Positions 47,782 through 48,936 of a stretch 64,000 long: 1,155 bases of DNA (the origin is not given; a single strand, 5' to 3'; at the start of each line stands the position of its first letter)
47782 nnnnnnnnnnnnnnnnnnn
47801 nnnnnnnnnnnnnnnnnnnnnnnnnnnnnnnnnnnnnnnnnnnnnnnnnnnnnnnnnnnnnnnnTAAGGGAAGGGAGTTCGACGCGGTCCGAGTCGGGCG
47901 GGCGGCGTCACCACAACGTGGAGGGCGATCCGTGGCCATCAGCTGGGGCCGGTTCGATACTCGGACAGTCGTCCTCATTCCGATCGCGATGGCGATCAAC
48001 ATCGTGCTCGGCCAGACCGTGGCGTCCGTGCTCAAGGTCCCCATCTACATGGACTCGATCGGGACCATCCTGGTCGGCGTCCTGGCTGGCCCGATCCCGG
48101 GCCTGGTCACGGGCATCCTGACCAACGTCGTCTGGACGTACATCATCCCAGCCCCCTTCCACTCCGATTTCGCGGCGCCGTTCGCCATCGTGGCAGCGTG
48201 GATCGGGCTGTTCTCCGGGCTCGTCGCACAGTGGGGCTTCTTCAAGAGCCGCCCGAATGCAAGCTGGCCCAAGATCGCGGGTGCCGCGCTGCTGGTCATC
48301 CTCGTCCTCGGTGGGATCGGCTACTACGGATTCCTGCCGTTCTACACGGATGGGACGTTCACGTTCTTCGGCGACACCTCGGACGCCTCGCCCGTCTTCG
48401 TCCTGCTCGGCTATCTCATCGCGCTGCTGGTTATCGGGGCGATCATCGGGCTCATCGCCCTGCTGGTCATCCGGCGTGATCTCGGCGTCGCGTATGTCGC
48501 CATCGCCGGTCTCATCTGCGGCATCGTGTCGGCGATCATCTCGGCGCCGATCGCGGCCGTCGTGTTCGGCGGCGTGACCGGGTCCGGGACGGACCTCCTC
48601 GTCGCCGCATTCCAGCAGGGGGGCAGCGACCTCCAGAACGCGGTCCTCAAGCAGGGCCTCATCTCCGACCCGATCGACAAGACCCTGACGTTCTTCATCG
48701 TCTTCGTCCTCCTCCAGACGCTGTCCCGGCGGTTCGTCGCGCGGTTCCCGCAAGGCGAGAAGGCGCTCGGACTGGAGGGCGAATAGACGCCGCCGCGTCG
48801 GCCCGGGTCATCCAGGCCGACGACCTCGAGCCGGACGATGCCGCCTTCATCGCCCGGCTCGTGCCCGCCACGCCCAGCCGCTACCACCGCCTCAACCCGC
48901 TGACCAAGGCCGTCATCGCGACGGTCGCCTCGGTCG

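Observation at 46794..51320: Nucleoside hydrolase immediately followed by a complete ECF transporter (S, T, A1, A2): candidate queuosine or nucleoside salvage module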

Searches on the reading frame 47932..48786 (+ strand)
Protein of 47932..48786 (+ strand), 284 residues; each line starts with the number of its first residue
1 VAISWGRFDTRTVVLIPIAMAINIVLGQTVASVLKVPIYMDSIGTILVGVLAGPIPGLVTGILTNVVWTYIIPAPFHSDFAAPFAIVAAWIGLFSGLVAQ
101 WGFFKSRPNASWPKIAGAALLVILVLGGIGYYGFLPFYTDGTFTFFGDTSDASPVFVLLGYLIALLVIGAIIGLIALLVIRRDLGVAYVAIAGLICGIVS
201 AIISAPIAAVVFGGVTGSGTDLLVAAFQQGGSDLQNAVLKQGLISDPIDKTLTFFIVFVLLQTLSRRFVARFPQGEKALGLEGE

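Call 5: search_protein_families(library=pfam, proteins=[window:47932-48786:+], max_evalue=0.01)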
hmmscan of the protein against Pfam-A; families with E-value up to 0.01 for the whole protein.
window:47932-48786:+ (284 aa): 2 families
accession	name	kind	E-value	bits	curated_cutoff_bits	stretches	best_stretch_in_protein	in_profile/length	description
PF12822.12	ECF_trnsprt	-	9.5e-06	26.2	30.7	1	11-178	1-167/169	ECF transporter, substrate-specific component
PF04893.22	Yip1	-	0.0055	17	28.6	1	67-211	10-147/173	Yip1 domain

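Call 6: search_protein_families(library=ncbifam, proteins=[window:47932-48786:+], max_evalue=0.01)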
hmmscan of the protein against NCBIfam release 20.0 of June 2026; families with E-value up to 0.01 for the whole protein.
window:47932-48786:+ (284 aa): 2 families
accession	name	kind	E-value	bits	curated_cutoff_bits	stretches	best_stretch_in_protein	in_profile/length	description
NF045596.1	ECF_S_CD3073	equivalog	4.5e-31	107.8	180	2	14-105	2-89/174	CD3073 family putative ECF transporter S component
TIGR04518.1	ECF_S_folT_fam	subfamily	5.2e-06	26.3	60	1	8-125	2-114/163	folate family ECF transporter S component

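Call 13: find_homologous_proteins(query=window:47932-48786:+, max_evalue=0.001)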
Query window:47932-48786:+ (284 aa): 3920 proteins with E <= 0.001 among 8000 candidates; the best 120 are listed.
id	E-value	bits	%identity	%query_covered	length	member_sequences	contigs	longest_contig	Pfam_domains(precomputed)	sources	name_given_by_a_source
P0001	3.8e-160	550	92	100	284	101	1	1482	PF12822.13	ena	-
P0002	7.2e-159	546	91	100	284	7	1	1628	PF12822.13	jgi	-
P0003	3.7e-157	540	89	99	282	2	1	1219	PF12822.13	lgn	-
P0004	9.6e-156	536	88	99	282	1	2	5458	PF12822.13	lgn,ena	-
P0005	7.2e-155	533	88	99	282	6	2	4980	PF12822.13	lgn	-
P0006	1.4e-154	532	88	99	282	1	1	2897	PF12822.13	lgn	-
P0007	1.9e-153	528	86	99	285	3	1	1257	-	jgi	jgi:hypothetical protein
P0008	3.0e-151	521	85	99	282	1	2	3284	PF12822.13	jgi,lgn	jgi:hypothetical protein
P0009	6.6e-151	520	86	99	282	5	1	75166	PF12822.13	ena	-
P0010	2.3e-149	515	84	99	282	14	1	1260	PF12822.13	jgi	jgi:hypothetical protein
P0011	8.7e-149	513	84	99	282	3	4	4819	PF12822.13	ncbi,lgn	-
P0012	1.1e-146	506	83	99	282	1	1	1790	PF12822.13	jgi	jgi:hypothetical protein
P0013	7.4e-146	503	84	99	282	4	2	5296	-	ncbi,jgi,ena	ncbi:MAG TPA: hypothetical protein VIH00_12390 [Candidatus Limnocylindrales bacterium]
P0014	8.4e-145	500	80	99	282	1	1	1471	PF12822.13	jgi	-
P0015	3.3e-144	498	81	99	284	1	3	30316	PF12822.13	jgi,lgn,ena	jgi:hypothetical protein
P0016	3.6e-144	498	81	100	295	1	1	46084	PF12822.13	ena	-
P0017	6.6e-144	497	82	99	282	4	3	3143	PF12822.13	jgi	jgi:hypothetical protein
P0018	5.4e-143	494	81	99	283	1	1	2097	PF12822.13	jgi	jgi:energy-coupling factor transport system substrate-specific component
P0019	6.6e-143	494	80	99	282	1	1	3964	PF12822.13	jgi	jgi:hypothetical protein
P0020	7.0e-143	493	81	99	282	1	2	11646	PF12822.13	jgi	jgi:energy-coupling factor transport system substrate-specific component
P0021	7.1e-143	493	81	99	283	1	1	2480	PF12822.13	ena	-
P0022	7.3e-143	493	81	99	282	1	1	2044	PF12822.13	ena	-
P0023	8.3e-143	493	81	99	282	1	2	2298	PF12822.13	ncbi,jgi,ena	jgi:hypothetical protein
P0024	9.3e-143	493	81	99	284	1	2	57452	PF12822.13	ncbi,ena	-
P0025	9.5e-143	493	81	99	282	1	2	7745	PF12822.13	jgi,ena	jgi:energy-coupling factor transport system substrate-specific component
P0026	1.2e-142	493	80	99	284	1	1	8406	PF12822.13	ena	-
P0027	1.4e-142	492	81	99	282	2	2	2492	PF12822.13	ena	-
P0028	1.4e-142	492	81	99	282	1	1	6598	PF12822.13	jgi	jgi:energy-coupling factor transport system substrate-specific component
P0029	1.6e-142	492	79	99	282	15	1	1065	PF12822.13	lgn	-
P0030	2.4e-142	492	80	99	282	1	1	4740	PF12822.13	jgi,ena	jgi:hypothetical protein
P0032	7.1e-142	490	81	99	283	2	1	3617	PF12822.13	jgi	jgi:ECF transporter, substrate-specific component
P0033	7.4e-142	490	79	99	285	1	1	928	PF12822.13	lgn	-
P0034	1.2e-141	489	82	99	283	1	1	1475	PF12822.13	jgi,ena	-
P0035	1.5e-141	489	80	99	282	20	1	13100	PF12822.13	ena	-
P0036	2.5e-141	488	80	99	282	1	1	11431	PF12822.13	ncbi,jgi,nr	ncbi:MAG TPA: hypothetical protein VD763_05440 [Candidatus Saccharimonadales bacterium]|nr:hypotheti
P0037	3.2e-141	488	79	99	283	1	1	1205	PF12822.13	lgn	-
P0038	6.8e-141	487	79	99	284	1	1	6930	PF12822.13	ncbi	-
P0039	6.9e-141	487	78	99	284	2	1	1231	PF12822.13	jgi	jgi:hypothetical protein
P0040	1.0e-140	486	80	99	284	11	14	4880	PF12822.13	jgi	jgi:hypothetical protein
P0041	1.2e-140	486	80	99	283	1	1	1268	PF12822.13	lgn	-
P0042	2.1e-140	485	79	99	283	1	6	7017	PF12822.13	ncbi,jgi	jgi:energy-coupling factor transport system substrate-specific component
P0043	4.1e-140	484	79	100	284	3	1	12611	PF12822.13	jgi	jgi:energy-coupling factor transport system substrate-specific component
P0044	5.0e-140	484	77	99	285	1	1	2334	PF12822.13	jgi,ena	-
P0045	5.5e-140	484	78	99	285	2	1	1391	PF12822.13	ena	-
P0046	6.9e-140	484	80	99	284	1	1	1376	PF12822.13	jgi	jgi:hypothetical protein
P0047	8.1e-140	483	79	99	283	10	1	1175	PF12822.13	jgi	jgi:hypothetical protein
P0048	8.2e-140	483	79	99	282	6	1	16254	PF12822.13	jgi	jgi:energy-coupling factor transport system substrate-specific component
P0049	1.4e-139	483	79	99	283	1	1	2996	PF12822.13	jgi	jgi:hypothetical protein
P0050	1.4e-139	483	79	99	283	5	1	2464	PF12822.13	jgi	jgi:hypothetical protein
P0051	1.5e-139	483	78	99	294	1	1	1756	PF12822.13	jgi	jgi:energy-coupling factor transport system substrate-specific component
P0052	2.5e-139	482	79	99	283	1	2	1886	PF12822.13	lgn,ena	-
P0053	5.4e-139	481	77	99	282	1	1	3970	PF12822.13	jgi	jgi:hypothetical protein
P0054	6.3e-139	480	79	99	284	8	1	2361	PF12822.13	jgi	jgi:hypothetical protein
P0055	1.2e-138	480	77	100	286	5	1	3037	PF12822.13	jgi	jgi:hypothetical protein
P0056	1.8e-138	479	79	99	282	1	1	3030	PF12822.13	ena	-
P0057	2.1e-138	479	80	99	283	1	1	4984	PF12822.13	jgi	jgi:energy-coupling factor transport system substrate-specific component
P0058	2.1e-138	479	78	99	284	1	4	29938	PF12822.13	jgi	jgi:hypothetical protein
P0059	2.2e-138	479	78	99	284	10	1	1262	PF12822.13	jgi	jgi:hypothetical protein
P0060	2.9e-138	478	78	98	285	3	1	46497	PF12822.13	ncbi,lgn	ncbi:MAG: ECF transporter S component [Candidatus Limnocylindrales bacterium]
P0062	3.1e-138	478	78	99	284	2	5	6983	PF12822.13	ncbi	-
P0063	4.4e-138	478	78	99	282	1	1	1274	PF12822.13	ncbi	-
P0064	4.5e-138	478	78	99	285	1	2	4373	PF12822.13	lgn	-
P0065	1.1e-137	476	77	100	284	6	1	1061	PF12822.13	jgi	jgi:hypothetical protein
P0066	1.5e-137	476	78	99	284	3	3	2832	PF12822.13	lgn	-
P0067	2.0e-137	476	77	99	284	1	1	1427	PF12822.13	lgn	-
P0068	2.6e-137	475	76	99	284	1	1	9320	PF12822.13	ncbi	ncbi:hypothetical protein BH20CHL7_BH20CHL7_08240 [soil metagenome]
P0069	3.2e-137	475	77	99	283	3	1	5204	PF12822.13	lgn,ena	-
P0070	3.3e-137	475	77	99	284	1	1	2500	PF12822.13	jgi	jgi:energy-coupling factor transport system substrate-specific component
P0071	3.8e-137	475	77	99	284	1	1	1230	PF12822.13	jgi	jgi:hypothetical protein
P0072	6.3e-137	474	76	99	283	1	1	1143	PF12822.13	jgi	-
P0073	6.5e-137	474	79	99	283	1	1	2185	PF12822.13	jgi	-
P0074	8.3e-137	474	76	99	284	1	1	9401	PF12822.13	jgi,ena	jgi:energy-coupling factor transport system substrate-specific component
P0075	1.2e-136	473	78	99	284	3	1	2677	PF12822.13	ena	-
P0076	1.3e-136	473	76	99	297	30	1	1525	PF12822.13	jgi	jgi:hypothetical protein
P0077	1.5e-136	473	77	99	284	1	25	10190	PF12822.13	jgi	jgi:energy-coupling factor transport system substrate-specific component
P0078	2.0e-136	472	76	100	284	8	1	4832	PF12822.13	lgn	-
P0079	2.4e-136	472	78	99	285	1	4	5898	PF12822.13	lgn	-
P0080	2.6e-136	472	75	99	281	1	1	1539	PF12822.13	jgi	jgi:hypothetical protein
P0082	3.2e-136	472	77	99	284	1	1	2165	PF12822.13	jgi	jgi:energy-coupling factor transport system substrate-specific component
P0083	3.6e-136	471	78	99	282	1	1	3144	PF12822.13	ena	-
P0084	4.1e-136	471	77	99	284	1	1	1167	PF12822.13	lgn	-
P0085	4.4e-136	471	77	99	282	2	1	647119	PF12822.13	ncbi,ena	-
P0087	7.0e-136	470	76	99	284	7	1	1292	PF12822.13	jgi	jgi:energy-coupling factor transport system substrate-specific component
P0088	8.0e-136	470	76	99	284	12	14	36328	PF12822.13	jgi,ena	jgi:hypothetical protein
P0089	9.1e-136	470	77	99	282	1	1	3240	PF12822.13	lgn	-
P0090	1.1e-135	470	77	99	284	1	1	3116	PF12822.13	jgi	jgi:energy-coupling factor transport system substrate-specific component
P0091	1.2e-135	470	75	99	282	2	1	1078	PF12822.13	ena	-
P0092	1.4e-135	469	76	99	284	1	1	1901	PF12822.13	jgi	jgi:hypothetical protein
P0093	3.5e-135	468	75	99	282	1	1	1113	PF12822.13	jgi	jgi:hypothetical protein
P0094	6.5e-135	467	76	100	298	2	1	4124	PF12822.13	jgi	jgi:hypothetical protein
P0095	6.7e-135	467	76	100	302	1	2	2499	PF12822.13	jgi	jgi:hypothetical protein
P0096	9.3e-135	467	76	99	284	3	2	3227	PF12822.13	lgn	-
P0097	1.2e-134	466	75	99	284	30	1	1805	PF12822.13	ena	-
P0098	1.4e-134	466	78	99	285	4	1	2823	PF12822.13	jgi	-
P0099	2.3e-134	466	76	99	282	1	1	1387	PF12822.13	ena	-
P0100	3.2e-134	465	76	99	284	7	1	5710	PF12822.13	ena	-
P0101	3.4e-134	465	74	99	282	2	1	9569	PF12822.13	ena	-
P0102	5.5e-134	464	76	99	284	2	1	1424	PF12822.13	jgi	jgi:energy-coupling factor transport system substrate-specific component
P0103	5.9e-134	464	76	99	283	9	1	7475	PF12822.13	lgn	-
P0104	9.4e-134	464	74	99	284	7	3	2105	PF12822.13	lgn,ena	-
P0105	1.1e-133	463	77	99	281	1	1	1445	PF12822.13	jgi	jgi:ECF transporter, substrate-specific component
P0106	1.2e-133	463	75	99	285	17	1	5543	PF12822.13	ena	-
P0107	1.5e-133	463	73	99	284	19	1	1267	PF12822.13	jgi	jgi:ECF transporter, substrate-specific component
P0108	1.6e-133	463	75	99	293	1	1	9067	PF12822.13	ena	-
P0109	2.3e-133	462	74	99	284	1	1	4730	PF12822.13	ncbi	-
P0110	4.0e-133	461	77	99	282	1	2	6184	PF12822.13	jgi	jgi:hypothetical protein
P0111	5.4e-133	461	76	100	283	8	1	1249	PF12822.13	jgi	jgi:energy-coupling factor transport system substrate-specific component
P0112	6.1e-133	461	75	99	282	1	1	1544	PF12822.13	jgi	jgi:hypothetical protein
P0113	6.6e-133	461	74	99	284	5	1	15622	PF12822.13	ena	-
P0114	6.9e-133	461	75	100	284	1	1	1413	PF12822.13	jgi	-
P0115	7.2e-133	461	74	99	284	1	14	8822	PF12822.13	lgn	-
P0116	1.0e-132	460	74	99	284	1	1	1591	PF12822.13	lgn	-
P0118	2.2e-132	459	76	100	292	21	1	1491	PF12822.13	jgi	jgi:hypothetical protein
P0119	2.3e-132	459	74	99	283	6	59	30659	PF12822.13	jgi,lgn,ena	-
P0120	2.3e-132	459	73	100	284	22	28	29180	PF12822.13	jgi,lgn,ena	jgi:energy-coupling factor transport system substrate-specific component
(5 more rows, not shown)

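Call 14: find_encoding_contigs(protein=P0085, flank=8000, max_places=3)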
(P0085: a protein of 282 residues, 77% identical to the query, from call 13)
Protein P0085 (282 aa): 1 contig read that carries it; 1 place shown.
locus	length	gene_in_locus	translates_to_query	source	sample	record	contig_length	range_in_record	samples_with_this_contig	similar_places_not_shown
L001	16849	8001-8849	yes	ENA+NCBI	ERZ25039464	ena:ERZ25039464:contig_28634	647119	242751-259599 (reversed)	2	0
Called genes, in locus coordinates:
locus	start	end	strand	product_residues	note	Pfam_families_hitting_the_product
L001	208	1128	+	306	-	-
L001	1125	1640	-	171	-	PF01638:HxlR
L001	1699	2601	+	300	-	PF13365:Trypsin_2, PF13180:PDZ_2, PF17820:PDZ_6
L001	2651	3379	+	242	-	PF20108:DUF6498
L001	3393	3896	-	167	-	PF00731:AIRC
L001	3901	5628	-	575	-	PF04229:GrpB, PF22660:RS_preATP-grasp-like, PF02222:ATP-grasp, PF21244:PurT_C (weak), PF17769:PurK_C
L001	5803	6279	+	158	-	PF24675:NpmA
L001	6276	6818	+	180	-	PF01202:SKI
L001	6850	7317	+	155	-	PF01156:IU_nuc_hydro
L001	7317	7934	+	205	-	PF01156:IU_nuc_hydro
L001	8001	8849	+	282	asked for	PF12822:ECF_trnsprt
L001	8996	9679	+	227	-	PF02361:CbiQ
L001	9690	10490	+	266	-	PF00005:ABC_tran, PF13304:AAA_21 (faint)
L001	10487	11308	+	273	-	PF00005:ABC_tran, PF13304:AAA_21 (faint)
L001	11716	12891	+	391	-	PF00561:Abhydrolase_1, PF08386:Abhydrolase_4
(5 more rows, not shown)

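Call 15: find_encoding_contigs(protein=P0009, flank=8000, max_places=3)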
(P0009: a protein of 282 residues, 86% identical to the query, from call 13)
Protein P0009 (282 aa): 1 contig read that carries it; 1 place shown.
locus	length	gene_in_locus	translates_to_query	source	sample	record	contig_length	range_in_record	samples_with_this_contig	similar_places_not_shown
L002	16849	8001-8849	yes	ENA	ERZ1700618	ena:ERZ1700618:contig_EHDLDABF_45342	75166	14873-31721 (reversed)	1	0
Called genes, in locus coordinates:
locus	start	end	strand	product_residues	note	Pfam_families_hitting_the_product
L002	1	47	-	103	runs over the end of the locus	-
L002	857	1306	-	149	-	PF01638:HxlR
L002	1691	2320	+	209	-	PF13365:Trypsin_2 (weak), PF00595:PDZ (weak), PF13180:PDZ_2, PF17820:PDZ_6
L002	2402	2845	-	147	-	-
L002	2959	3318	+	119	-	PF00595:PDZ (weak), PF13180:PDZ_2, PF14685:PDZ_Tricorn (weak), PF17820:PDZ_6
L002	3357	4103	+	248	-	PF20108:DUF6498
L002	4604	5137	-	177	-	PF00731:AIRC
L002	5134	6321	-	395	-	PF22660:RS_preATP-grasp-like, PF02222:ATP-grasp, PF17769:PurK_C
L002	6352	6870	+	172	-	PF13238:AAA_18, PF13671:AAA_33, PF01202:SKI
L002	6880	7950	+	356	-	PF01156:IU_nuc_hydro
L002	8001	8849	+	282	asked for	PF12822:ECF_trnsprt (weak)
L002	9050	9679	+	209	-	PF02361:CbiQ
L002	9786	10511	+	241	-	PF00005:ABC_tran, PF13304:AAA_21 (weak)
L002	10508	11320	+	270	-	PF00005:ABC_tran, PF02463:SMC_N (weak), PF13191:AAA_16 (weak), PF13304:AAA_21 (faint)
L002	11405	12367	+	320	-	PF00582:Usp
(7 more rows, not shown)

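Call 24: find_encoding_contigs(protein=window:47932-48786:+, flank=10000, max_places=6)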
Protein window:47932-48786:+ (284 aa): no gene with exactly this product is on record in the collection.

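Call 33: search_protein_representatives(protein=window:47932-48786:+)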
Query: 284 residues. Proteins with E-value up to 0.001 (for the whole library): 1377; up to 1e-10: 554; up to 1e-30: 76. The best 150 are listed.
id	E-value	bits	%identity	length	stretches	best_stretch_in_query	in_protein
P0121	6.2e-98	344.3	73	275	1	1-220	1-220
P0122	9.1e-86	304.4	93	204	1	2-153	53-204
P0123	5.2e-78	278.9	52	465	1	6-278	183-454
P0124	2.3e-74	267.0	51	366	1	7-281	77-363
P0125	2.7e-71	256.9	53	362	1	7-278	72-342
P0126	1.2e-70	254.7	51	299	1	8-281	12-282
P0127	5.9e-68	246.0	81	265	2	172-259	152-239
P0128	5.9e-67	242.7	49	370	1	6-276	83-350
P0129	5.0e-65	236.3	62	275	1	6-199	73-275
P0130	7.7e-65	235.7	70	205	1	72-253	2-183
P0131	2.3e-64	234.2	67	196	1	1-175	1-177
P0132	3.1e-64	233.8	56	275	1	15-262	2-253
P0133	2.5e-60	220.9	53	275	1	6-278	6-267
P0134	1.2e-57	212.2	65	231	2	7-90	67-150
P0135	1.4e-57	211.9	54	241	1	67-282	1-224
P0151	6.4e-42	160.5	53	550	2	15-182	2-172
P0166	5.7e-38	147.6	59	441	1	7-139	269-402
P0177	3.1e-34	135.3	44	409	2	115-277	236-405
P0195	1.6e-31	126.5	50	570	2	34-117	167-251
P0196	7.3e-31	124.3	53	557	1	7-139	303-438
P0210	2.9e-29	119.0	45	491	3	164-279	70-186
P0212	4.2e-29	118.5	48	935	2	188-269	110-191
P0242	3.0e-26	109.1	47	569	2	189-265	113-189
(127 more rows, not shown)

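Call 34: search_protein_families(library=pfam, proteins=[P0123, P0151, P0195, P0196, P0212, P0242, P0210, P0166, P0177, P0124], max_evalue=0.001)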
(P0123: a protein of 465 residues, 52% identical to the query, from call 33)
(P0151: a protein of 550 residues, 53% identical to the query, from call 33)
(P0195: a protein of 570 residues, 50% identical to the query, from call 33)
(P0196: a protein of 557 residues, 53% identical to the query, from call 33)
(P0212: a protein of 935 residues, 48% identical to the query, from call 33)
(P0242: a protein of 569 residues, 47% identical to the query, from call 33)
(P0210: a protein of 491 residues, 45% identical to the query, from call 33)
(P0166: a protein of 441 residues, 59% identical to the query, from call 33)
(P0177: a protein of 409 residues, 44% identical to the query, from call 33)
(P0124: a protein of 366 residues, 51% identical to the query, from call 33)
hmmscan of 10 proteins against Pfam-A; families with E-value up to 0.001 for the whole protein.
P0123 (465 aa): 1 family
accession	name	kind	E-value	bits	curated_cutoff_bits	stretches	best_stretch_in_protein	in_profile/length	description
PF12822.12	ECF_trnsprt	-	1.8e-07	31.8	30.7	1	188-353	1-166/169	ECF transporter, substrate-specific component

P0151 (550 aa): 0 families

P0195 (570 aa): 0 families

P0196 (557 aa): 3 families
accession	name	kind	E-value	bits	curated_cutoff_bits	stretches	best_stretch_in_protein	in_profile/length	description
PF01156.24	IU_nuc_hydro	-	2.4e-29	103.4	34.2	1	2-196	119-296/297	Inosine-uridine preferring nucleoside hydrolase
PF12822.12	ECF_trnsprt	-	4.2e-08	33.8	30.7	1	307-399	1-92/169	ECF transporter, substrate-specific component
PF07155.17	ECF-ribofla_trS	-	0.00018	22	26.7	1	304-399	2-97/172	ECF-type riboflavin transporter, S component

P0212 (935 aa): 11 families
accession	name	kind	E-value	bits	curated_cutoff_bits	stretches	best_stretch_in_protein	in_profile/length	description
PF00072.30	Response_reg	-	1.5e-39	135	30.2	2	694-801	1-110/111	Response regulator receiver domain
PF02518.31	HATPase_c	-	6e-30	104.4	26.4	1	557-668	1-110/111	Histidine kinase-, DNA gyrase B-, and HSP90-like ATPase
PF00512.31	HisKA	-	2.7e-20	72.6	26.9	1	443-511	1-66/66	His Kinase A (phospho-acceptor) domain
PF13493.11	DUF4118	-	1.5e-11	44.5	28.4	1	209-309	3-105/107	Domain of unknown function (DUF4118)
PF08448.16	PAS_4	-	1.3e-09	38.7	23.1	1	327-438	2-109/110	PAS fold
PF13188.13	PAS_8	-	5.1e-08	33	21.8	1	320-378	1-53/65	PAS domain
PF13426.13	PAS_9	-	1.2e-06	29.1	27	1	331-435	2-102/103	PAS domain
PF00989.32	PAS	-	4.2e-06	27.2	22.6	1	321-434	2-113/113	PAS fold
PF23198.2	PDE8A_N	-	6.8e-06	26.5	29.6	0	818-926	19-128/147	PDE8A-like, N-terminal domain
PF12860.13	PAS_7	-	3.6e-05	24.3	27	1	327-441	2-114/115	PAS fold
PF12822.12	ECF_trnsprt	-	0.00023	21.6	30.7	1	17-134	2-118/169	ECF transporter, substrate-specific component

P0242 (569 aa): 3 families
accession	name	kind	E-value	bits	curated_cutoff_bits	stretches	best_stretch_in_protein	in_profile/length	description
PF02518.31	HATPase_c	-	1.1e-29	103.5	26.4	1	440-549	2-109/111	Histidine kinase-, DNA gyrase B-, and HSP90-like ATPase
PF00512.31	HisKA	-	5.3e-20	71.7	26.9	1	325-393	1-66/66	His Kinase A (phospho-acceptor) domain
PF13493.11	DUF4118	-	7e-13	48.7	28.4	1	211-314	1-106/107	Domain of unknown function (DUF4118)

P0210 (491 aa): 1 family
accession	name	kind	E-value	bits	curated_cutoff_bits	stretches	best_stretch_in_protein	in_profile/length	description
PF02361.21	CbiQ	-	1.2e-16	61.4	25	1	245-455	22-210/216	Cobalt transport protein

P0166 (441 aa): 1 family
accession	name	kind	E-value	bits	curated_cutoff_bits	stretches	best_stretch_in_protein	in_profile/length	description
PF12822.12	ECF_trnsprt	-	3.3e-09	37.4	30.7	1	273-402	1-128/169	ECF transporter, substrate-specific component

P0177 (409 aa): 1 family
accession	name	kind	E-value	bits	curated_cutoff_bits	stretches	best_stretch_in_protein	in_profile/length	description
PF12822.12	ECF_trnsprt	-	0.00078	19.9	30.7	1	51-205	3-141/169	ECF transporter, substrate-specific component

P0124 (366 aa): 1 family
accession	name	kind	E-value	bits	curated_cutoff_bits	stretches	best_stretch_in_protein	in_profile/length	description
PF12822.12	ECF_trnsprt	-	3.8e-08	34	30.7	1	81-249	1-165/169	ECF transporter, substrate-specific component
